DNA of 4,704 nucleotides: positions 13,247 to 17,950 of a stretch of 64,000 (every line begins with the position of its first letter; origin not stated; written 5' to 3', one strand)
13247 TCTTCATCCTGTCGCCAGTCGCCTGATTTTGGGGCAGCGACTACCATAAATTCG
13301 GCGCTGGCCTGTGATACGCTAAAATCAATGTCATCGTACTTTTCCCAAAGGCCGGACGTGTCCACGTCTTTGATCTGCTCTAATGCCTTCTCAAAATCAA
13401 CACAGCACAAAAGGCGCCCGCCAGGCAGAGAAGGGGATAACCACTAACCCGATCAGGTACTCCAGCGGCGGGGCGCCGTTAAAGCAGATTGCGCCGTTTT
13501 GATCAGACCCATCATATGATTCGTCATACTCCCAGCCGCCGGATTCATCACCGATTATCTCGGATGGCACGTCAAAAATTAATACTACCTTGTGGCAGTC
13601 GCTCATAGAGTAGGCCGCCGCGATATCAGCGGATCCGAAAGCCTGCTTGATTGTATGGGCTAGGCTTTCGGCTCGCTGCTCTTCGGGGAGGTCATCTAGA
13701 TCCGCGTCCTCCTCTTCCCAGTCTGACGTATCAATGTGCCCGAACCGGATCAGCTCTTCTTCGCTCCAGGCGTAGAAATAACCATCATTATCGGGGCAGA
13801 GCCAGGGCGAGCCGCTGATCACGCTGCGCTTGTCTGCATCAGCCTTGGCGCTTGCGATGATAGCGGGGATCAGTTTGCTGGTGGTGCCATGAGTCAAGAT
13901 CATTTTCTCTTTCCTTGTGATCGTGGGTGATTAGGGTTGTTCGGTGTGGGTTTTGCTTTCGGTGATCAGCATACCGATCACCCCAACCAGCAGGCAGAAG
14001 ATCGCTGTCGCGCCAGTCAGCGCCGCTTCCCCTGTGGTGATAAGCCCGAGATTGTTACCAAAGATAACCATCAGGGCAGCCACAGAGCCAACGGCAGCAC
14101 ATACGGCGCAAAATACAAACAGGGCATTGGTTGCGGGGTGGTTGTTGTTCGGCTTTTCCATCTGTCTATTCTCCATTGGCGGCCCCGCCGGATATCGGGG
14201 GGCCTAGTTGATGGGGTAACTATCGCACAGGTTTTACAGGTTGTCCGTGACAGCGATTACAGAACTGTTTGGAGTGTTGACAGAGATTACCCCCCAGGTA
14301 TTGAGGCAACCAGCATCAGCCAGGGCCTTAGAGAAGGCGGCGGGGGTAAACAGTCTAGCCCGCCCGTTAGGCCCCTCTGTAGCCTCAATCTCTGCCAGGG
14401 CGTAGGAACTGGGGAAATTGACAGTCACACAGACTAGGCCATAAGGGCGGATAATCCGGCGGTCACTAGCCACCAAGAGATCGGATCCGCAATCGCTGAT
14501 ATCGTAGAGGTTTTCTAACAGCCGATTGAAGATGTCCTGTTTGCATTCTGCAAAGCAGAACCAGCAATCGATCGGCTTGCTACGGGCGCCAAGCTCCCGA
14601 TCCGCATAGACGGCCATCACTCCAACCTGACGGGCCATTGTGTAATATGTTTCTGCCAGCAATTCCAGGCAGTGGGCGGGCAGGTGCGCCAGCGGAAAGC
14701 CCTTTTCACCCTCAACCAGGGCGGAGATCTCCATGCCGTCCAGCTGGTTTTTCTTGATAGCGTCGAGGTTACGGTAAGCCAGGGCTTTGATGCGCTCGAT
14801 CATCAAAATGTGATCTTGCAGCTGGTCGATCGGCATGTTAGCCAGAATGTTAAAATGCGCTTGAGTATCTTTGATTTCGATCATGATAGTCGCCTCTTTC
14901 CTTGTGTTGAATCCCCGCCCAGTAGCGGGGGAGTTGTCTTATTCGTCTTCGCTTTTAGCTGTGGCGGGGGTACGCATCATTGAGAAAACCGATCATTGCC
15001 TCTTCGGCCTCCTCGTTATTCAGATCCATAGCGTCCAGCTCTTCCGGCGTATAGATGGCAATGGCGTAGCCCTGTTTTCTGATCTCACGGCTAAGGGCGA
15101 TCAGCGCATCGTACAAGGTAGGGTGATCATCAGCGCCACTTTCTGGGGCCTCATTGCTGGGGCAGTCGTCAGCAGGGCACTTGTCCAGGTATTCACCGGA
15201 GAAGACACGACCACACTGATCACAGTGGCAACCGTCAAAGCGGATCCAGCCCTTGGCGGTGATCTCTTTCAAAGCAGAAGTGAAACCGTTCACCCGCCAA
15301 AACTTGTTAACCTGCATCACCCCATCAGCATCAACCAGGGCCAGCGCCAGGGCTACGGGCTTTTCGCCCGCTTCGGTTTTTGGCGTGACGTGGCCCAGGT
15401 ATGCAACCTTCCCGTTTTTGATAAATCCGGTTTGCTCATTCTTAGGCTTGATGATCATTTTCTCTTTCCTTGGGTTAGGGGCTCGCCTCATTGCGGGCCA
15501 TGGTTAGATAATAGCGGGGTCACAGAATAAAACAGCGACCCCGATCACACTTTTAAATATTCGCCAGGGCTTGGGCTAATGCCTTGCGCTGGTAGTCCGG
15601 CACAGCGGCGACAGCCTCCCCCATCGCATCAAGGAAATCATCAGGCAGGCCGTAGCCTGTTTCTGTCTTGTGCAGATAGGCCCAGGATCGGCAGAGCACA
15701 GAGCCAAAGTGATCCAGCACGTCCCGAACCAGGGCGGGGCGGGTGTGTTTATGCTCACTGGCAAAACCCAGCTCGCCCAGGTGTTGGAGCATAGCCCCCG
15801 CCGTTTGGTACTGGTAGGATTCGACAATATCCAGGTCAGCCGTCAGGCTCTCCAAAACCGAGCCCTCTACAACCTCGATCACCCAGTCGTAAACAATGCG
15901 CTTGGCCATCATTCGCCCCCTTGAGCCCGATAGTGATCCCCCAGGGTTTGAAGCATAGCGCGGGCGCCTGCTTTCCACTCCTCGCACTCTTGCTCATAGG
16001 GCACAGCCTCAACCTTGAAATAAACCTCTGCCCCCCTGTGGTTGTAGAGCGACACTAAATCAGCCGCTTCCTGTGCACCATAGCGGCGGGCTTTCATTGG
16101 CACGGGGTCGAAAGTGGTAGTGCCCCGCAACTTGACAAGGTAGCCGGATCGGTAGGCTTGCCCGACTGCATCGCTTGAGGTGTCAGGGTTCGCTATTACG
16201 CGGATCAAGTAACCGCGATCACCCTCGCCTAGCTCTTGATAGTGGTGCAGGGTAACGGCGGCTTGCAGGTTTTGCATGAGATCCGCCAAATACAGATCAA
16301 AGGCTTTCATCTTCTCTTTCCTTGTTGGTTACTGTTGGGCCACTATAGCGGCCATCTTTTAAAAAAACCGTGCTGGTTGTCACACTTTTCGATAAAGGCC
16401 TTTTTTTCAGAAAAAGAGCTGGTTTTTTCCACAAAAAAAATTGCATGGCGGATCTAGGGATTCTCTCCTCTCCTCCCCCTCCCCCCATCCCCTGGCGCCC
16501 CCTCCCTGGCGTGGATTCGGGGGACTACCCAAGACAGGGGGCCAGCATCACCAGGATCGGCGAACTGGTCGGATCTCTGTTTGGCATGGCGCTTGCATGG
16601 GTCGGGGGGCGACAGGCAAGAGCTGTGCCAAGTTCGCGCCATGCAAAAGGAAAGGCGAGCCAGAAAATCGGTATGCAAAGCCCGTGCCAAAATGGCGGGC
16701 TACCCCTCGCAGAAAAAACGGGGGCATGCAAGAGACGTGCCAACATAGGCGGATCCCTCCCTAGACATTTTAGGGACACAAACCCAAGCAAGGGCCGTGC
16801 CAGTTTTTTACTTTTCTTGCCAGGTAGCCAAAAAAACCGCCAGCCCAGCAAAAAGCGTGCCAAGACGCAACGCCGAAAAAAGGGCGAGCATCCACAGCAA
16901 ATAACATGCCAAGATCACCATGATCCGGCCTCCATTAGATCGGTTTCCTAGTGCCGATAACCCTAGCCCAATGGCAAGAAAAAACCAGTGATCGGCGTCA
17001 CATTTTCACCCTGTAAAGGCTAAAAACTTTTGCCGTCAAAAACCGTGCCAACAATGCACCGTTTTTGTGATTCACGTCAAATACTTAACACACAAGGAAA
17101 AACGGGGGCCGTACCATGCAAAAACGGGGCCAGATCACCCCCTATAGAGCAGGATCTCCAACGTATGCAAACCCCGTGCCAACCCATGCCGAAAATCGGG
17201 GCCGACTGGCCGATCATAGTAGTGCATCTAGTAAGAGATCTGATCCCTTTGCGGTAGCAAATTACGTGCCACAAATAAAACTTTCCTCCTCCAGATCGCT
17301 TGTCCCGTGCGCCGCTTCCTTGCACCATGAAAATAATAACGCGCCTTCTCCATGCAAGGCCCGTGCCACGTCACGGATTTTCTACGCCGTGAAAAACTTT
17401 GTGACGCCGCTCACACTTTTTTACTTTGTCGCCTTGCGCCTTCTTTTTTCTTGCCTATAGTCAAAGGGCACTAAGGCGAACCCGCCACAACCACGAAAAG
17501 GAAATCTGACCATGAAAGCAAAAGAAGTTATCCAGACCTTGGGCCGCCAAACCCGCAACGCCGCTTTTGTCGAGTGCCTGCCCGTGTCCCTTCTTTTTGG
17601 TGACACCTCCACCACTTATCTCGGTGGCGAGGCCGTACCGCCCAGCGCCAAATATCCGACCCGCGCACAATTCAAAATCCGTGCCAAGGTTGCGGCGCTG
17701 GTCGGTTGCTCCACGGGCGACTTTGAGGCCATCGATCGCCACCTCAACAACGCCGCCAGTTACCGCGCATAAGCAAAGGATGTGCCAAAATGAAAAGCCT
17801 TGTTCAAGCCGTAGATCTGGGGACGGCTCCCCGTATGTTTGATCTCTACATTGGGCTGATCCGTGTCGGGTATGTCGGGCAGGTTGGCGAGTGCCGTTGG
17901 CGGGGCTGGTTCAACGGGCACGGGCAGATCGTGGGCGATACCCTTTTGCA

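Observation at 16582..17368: Tandem array of about 11 sigma54 (-24/-12) consensus elements in a 0.8-kb non-coding region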

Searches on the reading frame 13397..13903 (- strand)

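Call 13: search_protein_families(library=pfam, proteins=[window:13397-13903:-], max_evalue=0.01)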
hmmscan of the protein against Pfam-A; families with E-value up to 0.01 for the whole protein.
window:13397-13903:- (168 aa): 0 families

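Call 14: search_protein_families(library=phrogs, proteins=[window:13397-13903:-], max_evalue=0.01)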
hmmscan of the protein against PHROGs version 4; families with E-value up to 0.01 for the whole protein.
window:13397-13903:- (168 aa): 1 family
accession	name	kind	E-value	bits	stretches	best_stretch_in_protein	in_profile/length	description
phrog_3303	-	unknown function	1.5e-11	45.4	1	1-167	1-133/186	-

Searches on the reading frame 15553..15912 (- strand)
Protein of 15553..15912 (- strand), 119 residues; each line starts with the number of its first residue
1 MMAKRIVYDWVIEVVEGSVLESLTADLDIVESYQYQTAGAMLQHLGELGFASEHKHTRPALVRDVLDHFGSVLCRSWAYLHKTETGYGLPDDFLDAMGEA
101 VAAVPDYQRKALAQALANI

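Call 13: search_protein_families(library=pfam, proteins=[window:15553-15912:-], max_evalue=0.01)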
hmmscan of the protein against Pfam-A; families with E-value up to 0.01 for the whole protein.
window:15553-15912:- (119 aa): 0 families

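Call 14: search_protein_families(library=phrogs, proteins=[window:15553-15912:-], max_evalue=0.01)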
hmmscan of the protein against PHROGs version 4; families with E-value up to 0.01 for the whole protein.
window:15553-15912:- (119 aa): 1 family
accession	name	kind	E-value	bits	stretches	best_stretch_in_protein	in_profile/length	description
phrog_15581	-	unknown function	8.9e-15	56.1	1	2-115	1-112/114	-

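Call 23: find_related_loci(query=window:15553-15912:-, collection=viral_contigs, flank=8000)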
Query window:15553-15912:- (119 aa) in viral_contigs; peptide patterns used: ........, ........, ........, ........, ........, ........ (x = any residue, [..] = any of these).
8 stretches matched a pattern, but none encodes a relative of the query by tblastn (E <= 1e-3).

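Call 27: find_encoding_contigs(protein=window:15553-15912:-, flank=10000, max_places=10)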
Protein window:15553-15912:- (119 aa): no gene with exactly this product is on record in the collection.

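Call 28: find_homologous_proteins(query=window:15553-15912:-, max_evalue=0.001)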
Query window:15553-15912:- (119 aa): 1 proteins with E <= 0.001 among 13 candidates.
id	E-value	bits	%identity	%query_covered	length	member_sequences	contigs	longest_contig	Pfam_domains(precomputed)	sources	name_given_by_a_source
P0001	4.4e-72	258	100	99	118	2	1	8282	-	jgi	-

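Call 29: find_encoding_contigs(protein=P0001, flank=10000, max_places=10)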
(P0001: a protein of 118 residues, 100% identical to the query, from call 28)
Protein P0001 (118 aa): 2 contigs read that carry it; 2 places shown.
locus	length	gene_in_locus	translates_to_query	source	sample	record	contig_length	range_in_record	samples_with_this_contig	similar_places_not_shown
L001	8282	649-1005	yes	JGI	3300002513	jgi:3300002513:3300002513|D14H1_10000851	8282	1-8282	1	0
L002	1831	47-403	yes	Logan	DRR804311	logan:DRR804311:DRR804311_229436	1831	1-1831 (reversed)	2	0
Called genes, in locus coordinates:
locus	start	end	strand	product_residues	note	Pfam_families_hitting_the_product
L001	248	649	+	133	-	-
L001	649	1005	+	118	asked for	-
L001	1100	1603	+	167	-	-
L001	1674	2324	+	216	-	-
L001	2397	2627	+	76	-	-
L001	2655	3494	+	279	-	-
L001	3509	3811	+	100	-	-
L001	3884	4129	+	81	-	-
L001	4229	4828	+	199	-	-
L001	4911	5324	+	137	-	-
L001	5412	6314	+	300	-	-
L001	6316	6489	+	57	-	-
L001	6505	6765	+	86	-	-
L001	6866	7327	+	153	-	-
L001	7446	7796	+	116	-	-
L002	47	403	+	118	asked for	-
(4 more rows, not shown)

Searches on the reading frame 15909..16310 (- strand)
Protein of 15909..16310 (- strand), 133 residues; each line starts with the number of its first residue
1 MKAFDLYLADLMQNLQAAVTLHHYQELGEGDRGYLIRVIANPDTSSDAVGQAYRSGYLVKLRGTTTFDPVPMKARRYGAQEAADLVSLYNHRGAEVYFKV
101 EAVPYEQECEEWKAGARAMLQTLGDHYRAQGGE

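Call 13: search_protein_families(library=pfam, proteins=[window:15909-16310:-], max_evalue=0.01)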
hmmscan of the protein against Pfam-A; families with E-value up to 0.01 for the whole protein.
window:15909-16310:- (133 aa): 0 families

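Call 14: search_protein_families(library=phrogs, proteins=[window:15909-16310:-], max_evalue=0.01)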
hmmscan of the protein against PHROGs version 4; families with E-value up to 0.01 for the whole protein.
window:15909-16310:- (133 aa): 0 families

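Call 58: find_related_loci(query=window:15909-16310:-, collection=metagenome_contigs, flank=10000)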
Query window:15909-16310:- (133 aa) in metagenome_contigs; peptide patterns used: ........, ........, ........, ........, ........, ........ (x = any residue, [..] = any of these).
164 stretches matched a pattern, but none encodes a relative of the query by tblastn (E <= 1e-3).

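Call 68: search_solved_structures(query=window:15909-16310:-, max_evalue=1)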
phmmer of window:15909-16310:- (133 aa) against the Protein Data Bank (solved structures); distinct sequences matched with E-value up to 1: 3.
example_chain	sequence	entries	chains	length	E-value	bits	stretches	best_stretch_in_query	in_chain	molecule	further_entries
21ho_A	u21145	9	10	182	0.22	14.9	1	74-120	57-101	Ferritin heavy chain, N-terminally processed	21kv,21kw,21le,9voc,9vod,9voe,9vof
9von_A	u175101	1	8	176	0.56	13.6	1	75-120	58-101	Ferritin heavy chain, N-terminally processed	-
9vo7_A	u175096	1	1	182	0.76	13.2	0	77-120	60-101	Ferritin heavy chain, N-terminally processed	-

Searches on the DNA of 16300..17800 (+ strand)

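Call 4: search_dna_similar(query=window:16300-17800:+, collection=phages, mode=distant, max_rows=20)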
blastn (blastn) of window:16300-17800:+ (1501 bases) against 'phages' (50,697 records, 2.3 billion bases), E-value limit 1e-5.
No match.
